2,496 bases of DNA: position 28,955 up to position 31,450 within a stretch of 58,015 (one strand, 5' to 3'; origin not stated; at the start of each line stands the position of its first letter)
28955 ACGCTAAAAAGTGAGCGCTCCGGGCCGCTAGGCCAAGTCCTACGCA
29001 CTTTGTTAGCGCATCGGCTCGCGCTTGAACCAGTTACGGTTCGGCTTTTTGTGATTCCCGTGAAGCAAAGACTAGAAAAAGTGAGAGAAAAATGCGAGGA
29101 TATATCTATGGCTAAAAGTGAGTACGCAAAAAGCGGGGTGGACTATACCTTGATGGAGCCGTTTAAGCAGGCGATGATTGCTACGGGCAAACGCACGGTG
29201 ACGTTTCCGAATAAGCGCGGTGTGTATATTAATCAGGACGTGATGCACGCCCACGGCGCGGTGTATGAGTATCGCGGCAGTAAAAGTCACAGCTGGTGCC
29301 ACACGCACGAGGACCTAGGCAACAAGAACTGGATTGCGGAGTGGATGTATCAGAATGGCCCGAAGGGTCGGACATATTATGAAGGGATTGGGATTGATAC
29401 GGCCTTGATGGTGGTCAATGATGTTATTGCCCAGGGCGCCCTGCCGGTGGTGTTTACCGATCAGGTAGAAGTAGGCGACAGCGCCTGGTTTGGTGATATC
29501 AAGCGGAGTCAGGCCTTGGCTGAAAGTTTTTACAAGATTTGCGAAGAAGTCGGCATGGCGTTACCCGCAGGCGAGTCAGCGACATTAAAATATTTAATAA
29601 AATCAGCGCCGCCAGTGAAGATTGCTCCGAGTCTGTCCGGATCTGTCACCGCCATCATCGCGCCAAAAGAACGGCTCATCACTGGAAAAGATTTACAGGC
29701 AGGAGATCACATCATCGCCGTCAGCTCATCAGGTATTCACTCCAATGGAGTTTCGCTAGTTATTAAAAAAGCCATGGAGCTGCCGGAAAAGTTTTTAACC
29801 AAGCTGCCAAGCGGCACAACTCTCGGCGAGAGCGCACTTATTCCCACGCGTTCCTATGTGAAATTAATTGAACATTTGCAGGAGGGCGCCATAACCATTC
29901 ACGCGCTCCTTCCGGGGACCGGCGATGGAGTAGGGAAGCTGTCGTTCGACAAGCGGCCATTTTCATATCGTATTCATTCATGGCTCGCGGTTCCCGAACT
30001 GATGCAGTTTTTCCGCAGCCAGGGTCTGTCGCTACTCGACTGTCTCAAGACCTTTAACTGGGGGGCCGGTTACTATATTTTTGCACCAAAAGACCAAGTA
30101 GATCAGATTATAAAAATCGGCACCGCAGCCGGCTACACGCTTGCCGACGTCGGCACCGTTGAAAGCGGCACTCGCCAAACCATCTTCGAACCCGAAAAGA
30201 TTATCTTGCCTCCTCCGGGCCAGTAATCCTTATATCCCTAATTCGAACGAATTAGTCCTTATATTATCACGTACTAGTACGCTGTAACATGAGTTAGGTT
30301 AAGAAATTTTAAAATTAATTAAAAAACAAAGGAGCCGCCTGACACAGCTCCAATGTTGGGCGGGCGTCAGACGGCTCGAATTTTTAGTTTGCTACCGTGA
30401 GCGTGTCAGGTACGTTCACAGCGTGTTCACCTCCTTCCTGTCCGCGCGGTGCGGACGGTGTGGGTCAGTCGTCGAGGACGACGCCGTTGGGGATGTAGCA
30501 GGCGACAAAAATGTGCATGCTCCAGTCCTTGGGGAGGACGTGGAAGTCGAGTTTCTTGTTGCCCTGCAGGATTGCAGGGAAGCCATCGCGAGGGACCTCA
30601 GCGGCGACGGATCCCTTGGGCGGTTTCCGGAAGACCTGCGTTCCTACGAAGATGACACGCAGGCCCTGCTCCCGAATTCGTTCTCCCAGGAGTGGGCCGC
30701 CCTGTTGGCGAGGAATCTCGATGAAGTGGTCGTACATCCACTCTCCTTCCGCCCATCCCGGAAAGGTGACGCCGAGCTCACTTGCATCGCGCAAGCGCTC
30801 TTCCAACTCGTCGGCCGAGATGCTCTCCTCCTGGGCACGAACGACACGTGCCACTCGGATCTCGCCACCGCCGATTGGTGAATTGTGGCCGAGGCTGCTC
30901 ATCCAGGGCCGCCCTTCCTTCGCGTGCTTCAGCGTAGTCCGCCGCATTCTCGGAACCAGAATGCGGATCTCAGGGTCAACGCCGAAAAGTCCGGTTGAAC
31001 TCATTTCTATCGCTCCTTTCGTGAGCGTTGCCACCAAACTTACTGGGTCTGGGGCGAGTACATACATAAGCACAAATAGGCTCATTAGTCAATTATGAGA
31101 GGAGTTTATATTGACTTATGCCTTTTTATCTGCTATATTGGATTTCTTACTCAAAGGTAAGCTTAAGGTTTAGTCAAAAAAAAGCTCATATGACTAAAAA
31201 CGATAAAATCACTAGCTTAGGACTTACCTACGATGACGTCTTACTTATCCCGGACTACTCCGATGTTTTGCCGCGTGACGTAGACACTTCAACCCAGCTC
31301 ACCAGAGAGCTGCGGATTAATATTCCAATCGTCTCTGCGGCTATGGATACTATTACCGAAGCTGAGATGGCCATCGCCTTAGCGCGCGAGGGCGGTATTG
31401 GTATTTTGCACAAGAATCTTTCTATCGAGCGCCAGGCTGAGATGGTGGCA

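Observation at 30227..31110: Compositionally foreign orphan gene inserted antisense between purM and guaB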

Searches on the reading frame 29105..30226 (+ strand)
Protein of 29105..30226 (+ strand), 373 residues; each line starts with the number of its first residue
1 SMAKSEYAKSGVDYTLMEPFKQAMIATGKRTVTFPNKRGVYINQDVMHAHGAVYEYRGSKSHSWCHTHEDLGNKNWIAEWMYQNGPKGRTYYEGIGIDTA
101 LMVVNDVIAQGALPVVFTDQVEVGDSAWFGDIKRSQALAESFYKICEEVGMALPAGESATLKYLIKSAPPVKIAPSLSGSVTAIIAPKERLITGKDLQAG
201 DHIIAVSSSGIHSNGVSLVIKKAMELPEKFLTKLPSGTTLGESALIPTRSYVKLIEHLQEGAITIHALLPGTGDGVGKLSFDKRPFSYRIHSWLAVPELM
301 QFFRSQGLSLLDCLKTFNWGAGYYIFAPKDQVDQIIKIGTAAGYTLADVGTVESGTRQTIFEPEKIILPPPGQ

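Call 14: list_cluster_members(proteins=[P0001, window:29105-30226:+, window:31190-32659:+])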
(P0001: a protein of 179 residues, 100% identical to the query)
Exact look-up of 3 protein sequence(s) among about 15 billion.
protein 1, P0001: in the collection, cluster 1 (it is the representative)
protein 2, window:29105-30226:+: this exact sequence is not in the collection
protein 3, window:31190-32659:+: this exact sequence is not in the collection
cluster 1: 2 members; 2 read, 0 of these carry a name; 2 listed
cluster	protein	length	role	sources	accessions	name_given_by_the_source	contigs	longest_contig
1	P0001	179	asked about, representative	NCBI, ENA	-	-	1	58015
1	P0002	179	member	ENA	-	-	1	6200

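Call 28: find_related_loci(query=window:29105-30223:+, collection=genome_contigs, flank=6000)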
Query window:29105-30223:+ (373 aa) in genome_contigs; peptide patterns used: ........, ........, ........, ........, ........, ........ (x = any residue, [..] = any of these).
255 stretches matched a pattern; 215 encode a relative of the query (tblastn E <= 1e-3); the best 80 are kept; 80 distinct loci.
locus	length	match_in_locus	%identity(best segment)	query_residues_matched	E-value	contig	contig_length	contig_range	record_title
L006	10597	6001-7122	75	1-373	0e+0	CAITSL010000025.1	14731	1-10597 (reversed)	uncultured bacterium isolate AlinenSediments_bin-3871 genome assembly, contig: bin-3871:25/56, whole genome shotgun sequ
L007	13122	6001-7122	73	1-373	0e+0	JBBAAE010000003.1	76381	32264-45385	MAG: Candidatus Paceibacterota bacterium isolate SO_2017_GW3_33 scaffold_325_c1_OW296A_2017, whole genome shotgun sequen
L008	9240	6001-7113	74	4-373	0e+0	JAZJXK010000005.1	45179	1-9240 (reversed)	MAG: Patescibacteria group bacterium isolate ADI_H1L2_2_122_18_3-bin007_1 ADIH1L22_B007_1_000000000005, whole genome sho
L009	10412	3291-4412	71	1-373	0e+0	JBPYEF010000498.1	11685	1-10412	MAG: Hyphomicrobiaceae bacterium isolate Bin.017.fastaField_forest_FP4 k127_9242927, whole genome shotgun sequence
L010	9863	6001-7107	71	5-372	0e+0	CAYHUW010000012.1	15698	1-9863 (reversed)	MAG TPA_asm: uncultured Candidatus Saccharibacteria bacterium isolate ERP119705_co17_1001 genome assembly, contig: NODE_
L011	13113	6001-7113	74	4-373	0e+0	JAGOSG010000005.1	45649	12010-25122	MAG: Candidatus Paceibacterota bacterium isolate Gw_Eff_bin_311 Gw_Eff_1273_length_45649_cov_24.307016, whole genome sho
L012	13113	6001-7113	73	4-373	0e+0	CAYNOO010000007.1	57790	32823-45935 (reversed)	MAG TPA_asm: uncultured Candidatus Saccharibacteria bacterium isolate SRP193066_co1_20 genome assembly, contig: NODE_609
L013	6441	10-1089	74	15-373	0e+0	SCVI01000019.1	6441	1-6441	MAG: Patescibacteria group bacterium isolate GW715_bin.47 GW715_bin.47-27277, whole genome shotgun sequence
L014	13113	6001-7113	72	4-373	0e+0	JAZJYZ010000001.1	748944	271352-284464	MAG: Patescibacteria group bacterium isolate ADI_H2L1_1_122_18_3-bin003_1 ADIH2L11_B003_1_000000000001, whole genome sho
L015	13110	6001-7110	71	4-372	0e+0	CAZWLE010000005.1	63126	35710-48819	MAG TPA_asm: uncultured Candidatus Saccharibacteria bacterium isolate SRP292972_co3_120 genome assembly, contig: NODE_40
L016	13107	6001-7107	71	4-373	0e+0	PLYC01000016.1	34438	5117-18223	MAG: Candidatus Doudnabacteria bacterium isolate palsa_1336 73.20120700_P3D.308_contig_51376, whole genome shotgun seque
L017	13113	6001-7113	72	4-373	0e+0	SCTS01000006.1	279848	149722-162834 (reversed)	MAG: Patescibacteria group bacterium isolate FW305_bin.14 FW305_bin.14-23844, whole genome shotgun sequence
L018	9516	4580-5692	71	4-373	0e+0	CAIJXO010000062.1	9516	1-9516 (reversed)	uncultured bacterium isolate Loclat_bin-10598 genome assembly, contig: bin-10598:062/119, whole genome shotgun sequence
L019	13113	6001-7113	70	2-373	0e+0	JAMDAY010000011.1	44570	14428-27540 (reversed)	MAG: Patescibacteria group bacterium isolate FK_Sedi_B_Bin.235 NODE_2200_length_44570_cov_24.1226, whole genome shotgun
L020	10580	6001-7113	70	2-373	0e+0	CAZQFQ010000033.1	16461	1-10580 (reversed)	MAG TPA_asm: uncultured Candidatus Saccharibacteria bacterium isolate binchicken_co3_512 genome assembly, contig: NODE_1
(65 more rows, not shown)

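Call 64: search_protein_families(library=pfam, proteins=[window:29105-30226:+], max_evalue=0.00001)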
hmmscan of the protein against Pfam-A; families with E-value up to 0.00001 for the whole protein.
window:29105-30226:+ (373 aa): 2 families
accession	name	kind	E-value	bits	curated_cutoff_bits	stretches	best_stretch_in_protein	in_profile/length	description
PF02769.27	AIRS_C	-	5.2e-09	36.9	23.1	0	198-262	1-60/156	AIR synthase related protein, C-terminal domain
PF00586.29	AIRS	-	2.9e-08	34.5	24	1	93-170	33-97/112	AIR synthase related protein, N-terminal domain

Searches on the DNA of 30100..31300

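Call 41: search_rna_families(source=window, start=30100, end=31300, threshold=evalue, max_evalue=1)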
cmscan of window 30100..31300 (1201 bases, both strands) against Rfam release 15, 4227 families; matches with E-value up to 1: 1.
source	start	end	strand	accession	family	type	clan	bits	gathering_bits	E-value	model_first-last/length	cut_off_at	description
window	30306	30376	-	RF01581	RUF6-5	Gene; sRNA;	-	19.7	70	0.6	1-156/156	no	Plasmodium RNA of unknown function RUF6-5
